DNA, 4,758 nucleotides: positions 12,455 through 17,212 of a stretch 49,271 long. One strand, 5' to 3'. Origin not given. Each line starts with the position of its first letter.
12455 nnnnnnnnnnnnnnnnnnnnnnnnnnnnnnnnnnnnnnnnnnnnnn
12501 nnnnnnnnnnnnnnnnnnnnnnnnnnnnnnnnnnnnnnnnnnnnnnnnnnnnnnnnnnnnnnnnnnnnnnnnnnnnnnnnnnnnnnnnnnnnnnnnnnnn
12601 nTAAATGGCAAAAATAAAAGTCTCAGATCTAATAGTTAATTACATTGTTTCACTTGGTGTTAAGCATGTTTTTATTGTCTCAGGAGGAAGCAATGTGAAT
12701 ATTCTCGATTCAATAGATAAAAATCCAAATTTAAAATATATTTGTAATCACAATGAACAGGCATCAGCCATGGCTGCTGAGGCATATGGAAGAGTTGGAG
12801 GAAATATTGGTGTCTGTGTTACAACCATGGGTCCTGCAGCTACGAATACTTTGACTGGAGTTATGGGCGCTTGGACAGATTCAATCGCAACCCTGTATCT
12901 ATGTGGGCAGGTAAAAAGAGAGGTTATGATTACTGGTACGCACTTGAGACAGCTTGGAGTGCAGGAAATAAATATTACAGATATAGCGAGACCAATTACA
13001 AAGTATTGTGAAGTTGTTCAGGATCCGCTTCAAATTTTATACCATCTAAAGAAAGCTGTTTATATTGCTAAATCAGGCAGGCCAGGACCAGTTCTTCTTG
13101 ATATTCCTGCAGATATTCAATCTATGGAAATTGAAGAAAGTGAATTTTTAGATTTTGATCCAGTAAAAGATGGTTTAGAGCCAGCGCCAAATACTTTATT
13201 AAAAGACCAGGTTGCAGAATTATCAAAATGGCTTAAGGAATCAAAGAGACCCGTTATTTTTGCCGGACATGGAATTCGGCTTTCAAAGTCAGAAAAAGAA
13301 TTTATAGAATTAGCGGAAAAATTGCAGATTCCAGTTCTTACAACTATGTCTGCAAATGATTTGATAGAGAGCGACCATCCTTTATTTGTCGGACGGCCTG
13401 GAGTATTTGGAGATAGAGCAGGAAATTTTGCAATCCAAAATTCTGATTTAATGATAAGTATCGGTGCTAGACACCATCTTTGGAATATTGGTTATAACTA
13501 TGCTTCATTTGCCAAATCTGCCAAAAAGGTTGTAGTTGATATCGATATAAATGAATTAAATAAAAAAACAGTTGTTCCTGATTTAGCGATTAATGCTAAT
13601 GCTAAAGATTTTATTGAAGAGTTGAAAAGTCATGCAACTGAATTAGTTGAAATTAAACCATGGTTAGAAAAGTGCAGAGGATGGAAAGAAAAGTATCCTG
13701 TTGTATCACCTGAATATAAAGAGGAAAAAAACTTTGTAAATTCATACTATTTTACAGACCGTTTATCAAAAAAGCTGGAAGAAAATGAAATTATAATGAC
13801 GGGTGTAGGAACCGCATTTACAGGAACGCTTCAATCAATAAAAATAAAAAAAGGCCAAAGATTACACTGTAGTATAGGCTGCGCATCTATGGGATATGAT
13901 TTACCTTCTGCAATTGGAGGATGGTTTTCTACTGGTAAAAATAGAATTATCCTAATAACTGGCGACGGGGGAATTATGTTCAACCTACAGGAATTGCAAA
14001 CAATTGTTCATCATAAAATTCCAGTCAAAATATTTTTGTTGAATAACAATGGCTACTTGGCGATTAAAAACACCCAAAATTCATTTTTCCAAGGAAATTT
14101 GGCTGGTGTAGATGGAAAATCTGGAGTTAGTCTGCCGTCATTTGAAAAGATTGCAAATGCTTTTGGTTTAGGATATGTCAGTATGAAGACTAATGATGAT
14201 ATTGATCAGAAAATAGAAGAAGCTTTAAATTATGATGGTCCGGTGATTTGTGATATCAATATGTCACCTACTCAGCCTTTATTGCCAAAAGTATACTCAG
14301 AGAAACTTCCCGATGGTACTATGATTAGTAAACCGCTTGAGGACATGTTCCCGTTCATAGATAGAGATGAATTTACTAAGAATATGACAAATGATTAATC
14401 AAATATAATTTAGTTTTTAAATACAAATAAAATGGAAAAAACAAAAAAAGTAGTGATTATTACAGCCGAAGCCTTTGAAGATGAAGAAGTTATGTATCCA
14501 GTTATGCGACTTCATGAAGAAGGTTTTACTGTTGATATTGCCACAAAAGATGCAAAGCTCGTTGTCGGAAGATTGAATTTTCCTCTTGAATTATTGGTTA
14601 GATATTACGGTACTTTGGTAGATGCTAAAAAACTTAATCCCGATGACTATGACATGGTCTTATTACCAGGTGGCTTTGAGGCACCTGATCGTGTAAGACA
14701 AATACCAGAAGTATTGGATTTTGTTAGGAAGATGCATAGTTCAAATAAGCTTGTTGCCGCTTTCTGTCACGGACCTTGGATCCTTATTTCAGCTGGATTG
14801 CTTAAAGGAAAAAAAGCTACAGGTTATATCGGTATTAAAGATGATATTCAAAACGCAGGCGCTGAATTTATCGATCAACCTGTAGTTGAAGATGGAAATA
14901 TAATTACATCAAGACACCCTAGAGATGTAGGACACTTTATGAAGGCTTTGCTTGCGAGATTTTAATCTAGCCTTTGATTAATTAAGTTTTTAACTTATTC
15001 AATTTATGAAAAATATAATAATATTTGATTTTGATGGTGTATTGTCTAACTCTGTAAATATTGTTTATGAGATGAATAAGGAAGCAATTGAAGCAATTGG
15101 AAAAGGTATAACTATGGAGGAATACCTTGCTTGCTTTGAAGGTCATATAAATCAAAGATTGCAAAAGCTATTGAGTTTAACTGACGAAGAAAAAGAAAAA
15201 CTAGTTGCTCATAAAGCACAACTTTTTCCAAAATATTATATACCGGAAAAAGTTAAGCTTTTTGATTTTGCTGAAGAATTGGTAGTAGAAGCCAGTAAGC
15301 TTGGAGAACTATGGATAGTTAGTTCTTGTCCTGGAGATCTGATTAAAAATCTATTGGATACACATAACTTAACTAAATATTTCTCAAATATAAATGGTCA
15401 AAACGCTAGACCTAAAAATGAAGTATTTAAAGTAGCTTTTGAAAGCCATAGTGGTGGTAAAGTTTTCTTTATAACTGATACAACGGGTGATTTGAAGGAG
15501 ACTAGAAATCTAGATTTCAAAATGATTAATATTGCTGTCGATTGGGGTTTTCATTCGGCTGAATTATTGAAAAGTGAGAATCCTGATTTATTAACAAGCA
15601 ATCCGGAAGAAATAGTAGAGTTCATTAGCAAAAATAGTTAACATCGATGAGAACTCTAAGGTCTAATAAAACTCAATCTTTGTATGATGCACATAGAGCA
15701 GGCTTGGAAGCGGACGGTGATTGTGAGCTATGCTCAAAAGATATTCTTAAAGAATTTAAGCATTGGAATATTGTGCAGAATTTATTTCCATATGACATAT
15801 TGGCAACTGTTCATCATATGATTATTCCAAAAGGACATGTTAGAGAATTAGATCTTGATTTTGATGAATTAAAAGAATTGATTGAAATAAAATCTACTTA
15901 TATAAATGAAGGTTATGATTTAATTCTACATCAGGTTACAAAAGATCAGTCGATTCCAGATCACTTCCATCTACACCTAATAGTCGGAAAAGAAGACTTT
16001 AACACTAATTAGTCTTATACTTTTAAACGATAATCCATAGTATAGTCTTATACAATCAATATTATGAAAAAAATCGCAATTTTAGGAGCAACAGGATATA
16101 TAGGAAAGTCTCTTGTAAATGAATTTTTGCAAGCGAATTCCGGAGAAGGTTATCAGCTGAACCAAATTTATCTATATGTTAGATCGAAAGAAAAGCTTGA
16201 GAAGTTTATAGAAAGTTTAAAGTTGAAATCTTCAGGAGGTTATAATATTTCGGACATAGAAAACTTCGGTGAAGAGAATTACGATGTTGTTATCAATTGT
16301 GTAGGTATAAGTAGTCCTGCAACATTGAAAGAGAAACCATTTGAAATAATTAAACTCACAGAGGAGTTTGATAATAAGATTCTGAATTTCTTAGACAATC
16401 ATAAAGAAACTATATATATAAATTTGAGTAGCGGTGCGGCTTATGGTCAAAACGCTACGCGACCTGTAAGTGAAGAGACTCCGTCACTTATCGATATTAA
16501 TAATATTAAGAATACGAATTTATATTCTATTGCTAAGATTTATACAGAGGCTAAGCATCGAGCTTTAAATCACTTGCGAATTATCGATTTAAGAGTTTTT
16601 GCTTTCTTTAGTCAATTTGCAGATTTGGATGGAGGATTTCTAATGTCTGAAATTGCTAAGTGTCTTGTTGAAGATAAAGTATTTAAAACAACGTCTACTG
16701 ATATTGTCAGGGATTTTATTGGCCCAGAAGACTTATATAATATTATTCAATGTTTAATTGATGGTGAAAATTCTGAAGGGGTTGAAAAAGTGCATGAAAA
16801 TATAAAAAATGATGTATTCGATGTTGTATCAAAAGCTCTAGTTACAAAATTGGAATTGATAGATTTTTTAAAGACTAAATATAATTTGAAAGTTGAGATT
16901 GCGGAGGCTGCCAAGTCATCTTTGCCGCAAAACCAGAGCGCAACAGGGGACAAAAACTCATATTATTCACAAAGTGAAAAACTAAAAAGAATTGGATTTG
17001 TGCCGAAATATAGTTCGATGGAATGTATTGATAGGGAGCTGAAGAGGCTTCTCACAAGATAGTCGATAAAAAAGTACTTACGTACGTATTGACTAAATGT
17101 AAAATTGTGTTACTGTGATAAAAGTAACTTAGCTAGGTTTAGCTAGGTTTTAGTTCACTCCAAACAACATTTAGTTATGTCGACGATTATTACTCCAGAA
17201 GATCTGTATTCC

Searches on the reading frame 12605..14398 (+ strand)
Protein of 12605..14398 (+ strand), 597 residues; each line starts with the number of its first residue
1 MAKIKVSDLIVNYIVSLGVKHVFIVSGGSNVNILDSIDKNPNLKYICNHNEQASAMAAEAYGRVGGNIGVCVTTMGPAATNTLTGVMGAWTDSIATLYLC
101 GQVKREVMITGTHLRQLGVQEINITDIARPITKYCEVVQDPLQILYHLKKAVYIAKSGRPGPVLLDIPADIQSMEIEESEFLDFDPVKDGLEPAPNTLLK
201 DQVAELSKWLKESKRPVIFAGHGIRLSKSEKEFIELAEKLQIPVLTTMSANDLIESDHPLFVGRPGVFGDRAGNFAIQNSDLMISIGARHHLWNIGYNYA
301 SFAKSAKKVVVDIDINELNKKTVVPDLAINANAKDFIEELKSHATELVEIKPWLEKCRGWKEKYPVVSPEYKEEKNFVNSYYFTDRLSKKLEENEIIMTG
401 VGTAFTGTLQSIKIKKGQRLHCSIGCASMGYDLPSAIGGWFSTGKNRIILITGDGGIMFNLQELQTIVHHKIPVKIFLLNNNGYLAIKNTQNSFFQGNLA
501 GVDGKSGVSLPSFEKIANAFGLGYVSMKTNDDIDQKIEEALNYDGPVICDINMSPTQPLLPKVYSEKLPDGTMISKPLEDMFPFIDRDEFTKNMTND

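Call 5: search_protein_families(library=ncbifam, proteins=[window:12605-14398:+], max_evalue=0.00001)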
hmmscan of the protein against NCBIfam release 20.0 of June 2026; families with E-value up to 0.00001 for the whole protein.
window:12605-14398:+ (597 aa): 53 families (the best 25 are shown)
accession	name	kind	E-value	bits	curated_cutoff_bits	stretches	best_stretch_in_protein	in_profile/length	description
TIGR00118.1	acolac_lg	equivalog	6.2e-112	374.9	538.35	1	7-564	4-545/557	biosynthetic-type acetolactate synthase large subunit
NF004710.0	PRK06048.1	equivalog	2.7e-111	372.8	976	1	2-563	6-547/561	acetolactate synthase large subunit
NF006524.0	PRK08978.1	equivalog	1.1e-103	347.4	738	1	7-565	4-536/548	acetolactate synthase 2 catalytic subunit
NF004919.0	PRK06276.1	equivalog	1e-100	337.8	866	1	7-558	4-543/582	acetolactate synthase large subunit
NF005651.0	PRK07418.1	subfamily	8.2e-99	331.5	942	1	8-565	23-571/617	acetolactate synthase large subunit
NF005860.0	PRK07789.1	equivalog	3.6e-97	326.2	881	1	4-574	34-599/615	acetolactate synthase large subunit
NF006016.1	PRK08155.1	equivalog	1.1e-96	324.4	870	1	6-563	5-542/554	acetolactate synthase large subunit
NF006319.0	PRK08527.1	equivalog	2.1e-95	320.3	905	1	1-565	1-550/565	acetolactate synthase large subunit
NF005824.0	PRK07710.1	equivalog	1.5e-94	317.4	976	1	6-564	19-559/573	acetolactate synthase large subunit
NF005584.0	PRK07282.1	equivalog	1.1e-93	314.7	970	1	6-567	12-554/566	acetolactate synthase large subunit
NF005228.0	PRK06725.1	equivalog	1.5e-92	310.7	991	1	7-575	19-566/571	acetolactate synthase large subunit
NF006581.0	PRK09107.1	equivalog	8.4e-86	288.6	974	1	6-569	13-569/595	acetolactate synthase 3 large subunit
NF005058.0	PRK06466.1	equivalog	1.3e-84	284.8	951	1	3-561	3-555/574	acetolactate synthase 3 large subunit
NF005039.0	PRK06456.1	equivalog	1.1e-83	281.6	868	1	7-554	5-545/572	acetolactate synthase large subunit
NF006525.0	PRK08979.1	equivalog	2.4e-83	280.5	1084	1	1-562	1-554/572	acetolactate synthase 3 large subunit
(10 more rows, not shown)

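Call 6: search_protein_families(library=pfam, proteins=[window:12605-14398:+], max_evalue=0.00001)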
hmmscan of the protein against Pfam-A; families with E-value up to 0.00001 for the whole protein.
window:12605-14398:+ (597 aa): 3 families
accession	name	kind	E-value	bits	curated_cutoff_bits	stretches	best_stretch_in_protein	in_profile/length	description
PF00205.28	TPP_enzyme_M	-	2.4e-34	118.4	30.4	1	204-340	2-137/137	Thiamine pyrophosphate enzyme, central domain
PF02775.26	TPP_enzyme_C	-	6.1e-33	114.2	21.9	1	402-551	3-151/151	Thiamine pyrophosphate enzyme, C-terminal TPP binding domain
PF02776.23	TPP_enzyme_N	-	1.1e-29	103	26.8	1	5-106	2-103/119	Thiamine pyrophosphate enzyme, N-terminal TPP binding domain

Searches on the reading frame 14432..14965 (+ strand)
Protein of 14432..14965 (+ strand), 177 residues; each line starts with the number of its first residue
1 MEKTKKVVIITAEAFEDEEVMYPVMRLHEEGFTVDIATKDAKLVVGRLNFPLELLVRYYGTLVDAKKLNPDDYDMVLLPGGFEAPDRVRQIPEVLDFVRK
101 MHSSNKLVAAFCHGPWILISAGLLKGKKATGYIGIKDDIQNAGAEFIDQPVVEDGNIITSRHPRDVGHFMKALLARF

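Call 5: search_protein_families(library=ncbifam, proteins=[window:14432-14965:+], max_evalue=0.00001)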
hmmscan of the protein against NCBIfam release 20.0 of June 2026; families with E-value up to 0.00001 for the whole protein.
window:14432-14965:+ (177 aa): 7 families
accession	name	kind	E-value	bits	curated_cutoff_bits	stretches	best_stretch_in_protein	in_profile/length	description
TIGR01382.1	PfpI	subfamily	1.4e-46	158.1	139.05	1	6-175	1-166/169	DJ-1/PfpI/YhbO family deglycase/protease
NF040823.1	deglyc_PfpI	equivalog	5e-45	153.3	330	1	6-173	2-161/166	deglycase PfpI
TIGR01383.1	not_thiJ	equivalog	1.4e-20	73.8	131.25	1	6-165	1-156/180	DJ-1 family glyoxalase III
NF008605.0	PRK11574.1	equivalog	3.6e-11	43.2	252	1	68-163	62-158/196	protein deglycase YajL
NF003168.0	PRK04155.1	equivalog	1.2e-07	31.2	365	0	63-128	138-203/287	glyoxalase III HchA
TIGR01737.1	FGAM_synth_I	equivalog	1.1e-06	28.2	177.8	1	62-137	30-100/228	phosphoribosylformylglycinamidine synthase I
NF008747.0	PRK11780.1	equivalog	6.3e-06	26.3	180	0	60-144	73-169/218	isoprenoid biosynthesis glyoxalase ElbB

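Call 6: search_protein_families(library=pfam, proteins=[window:14432-14965:+], max_evalue=0.00001)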
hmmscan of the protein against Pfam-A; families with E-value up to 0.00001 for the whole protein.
window:14432-14965:+ (177 aa): 1 family
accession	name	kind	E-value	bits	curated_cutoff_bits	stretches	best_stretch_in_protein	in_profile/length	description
PF01965.30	DJ-1_PfpI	-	9.7e-49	165.8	26.6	1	5-175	1-164/165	DJ-1/PfpI family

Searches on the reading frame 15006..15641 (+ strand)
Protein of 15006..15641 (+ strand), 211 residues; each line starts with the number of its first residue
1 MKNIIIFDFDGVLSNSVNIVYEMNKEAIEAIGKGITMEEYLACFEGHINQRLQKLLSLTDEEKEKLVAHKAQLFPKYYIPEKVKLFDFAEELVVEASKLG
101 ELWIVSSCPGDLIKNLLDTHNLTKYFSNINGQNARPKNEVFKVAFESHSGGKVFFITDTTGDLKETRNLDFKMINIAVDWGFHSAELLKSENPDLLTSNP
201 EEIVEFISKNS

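Call 5: search_protein_families(library=ncbifam, proteins=[window:15006-15641:+], max_evalue=0.00001)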
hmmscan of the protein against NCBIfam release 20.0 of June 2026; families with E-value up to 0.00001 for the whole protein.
window:15006-15641:+ (211 aa): 6 families
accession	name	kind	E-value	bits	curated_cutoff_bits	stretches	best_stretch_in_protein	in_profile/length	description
NF009695.0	PRK13222.1-2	equivalog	9e-11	41.7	225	1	3-209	7-224/226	phosphoglycolate phosphatase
TIGR01454.1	AHBA_synth_RP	hypoth_equivalog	2e-10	40.7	246.65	1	5-207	1-203/205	AHBA synthesis associated protein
NF009804.0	PRK13288.1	equivalog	5e-08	32.7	218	1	3-210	4-213/215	pyrophosphatase PpaX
NF009699.0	PRK13225.1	equivalog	7.3e-08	32.2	368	1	4-206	64-266/273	phosphoglycolate phosphatase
TIGR02009.1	PGMB-YQAB-SF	subfamily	1.9e-06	28.2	153.35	1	5-131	4-135/186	beta-phosphoglucomutase family hydrolase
TIGR01549.1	HAD-SF-IA-v1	subfamily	2.5e-06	27.9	23.3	0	100-169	77-148/149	HAD-IA family hydrolase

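Call 6: search_protein_families(library=pfam, proteins=[window:15006-15641:+], max_evalue=0.00001)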
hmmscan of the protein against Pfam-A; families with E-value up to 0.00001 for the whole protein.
window:15006-15641:+ (211 aa): 1 family
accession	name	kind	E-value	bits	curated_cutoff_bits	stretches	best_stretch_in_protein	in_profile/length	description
PF13419.12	HAD_2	-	1.3e-12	48.6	23.8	1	5-175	1-177/178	Haloacid dehalogenase-like hydrolase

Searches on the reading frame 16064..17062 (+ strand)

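Call 5: search_protein_families(library=ncbifam, proteins=[window:16064-17062:+], max_evalue=0.00001)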
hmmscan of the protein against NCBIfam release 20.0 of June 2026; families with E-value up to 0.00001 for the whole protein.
window:16064-17062:+ (332 aa): 1 family
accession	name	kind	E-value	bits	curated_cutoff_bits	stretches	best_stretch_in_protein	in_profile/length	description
NF008872.0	PRK11908.1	equivalog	2.3e-07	30.2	294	1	1-159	1-154/349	bifunctional UDP-4-keto-pentose/UDP-xylose synthase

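Call 6: search_protein_families(library=pfam, proteins=[window:16064-17062:+], max_evalue=0.00001)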
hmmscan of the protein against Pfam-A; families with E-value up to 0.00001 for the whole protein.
window:16064-17062:+ (332 aa): 2 families
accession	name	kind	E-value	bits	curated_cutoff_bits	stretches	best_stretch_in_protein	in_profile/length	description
PF01370.27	Epimerase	-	1e-16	61.5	20.9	1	4-234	1-227/240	NAD dependent epimerase/dehydratase family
PF16363.11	GDP_Man_Dehyd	-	3.5e-08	33.7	27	1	6-322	2-329/332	GDP-mannose 4,6 dehydratase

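Call 33: search_protein_families(library=ncbifam, proteins=[window:16064-17062:+], max_evalue=1e-15)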
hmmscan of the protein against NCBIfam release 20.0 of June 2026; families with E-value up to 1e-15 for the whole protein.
window:16064-17062:+ (332 aa): 0 families
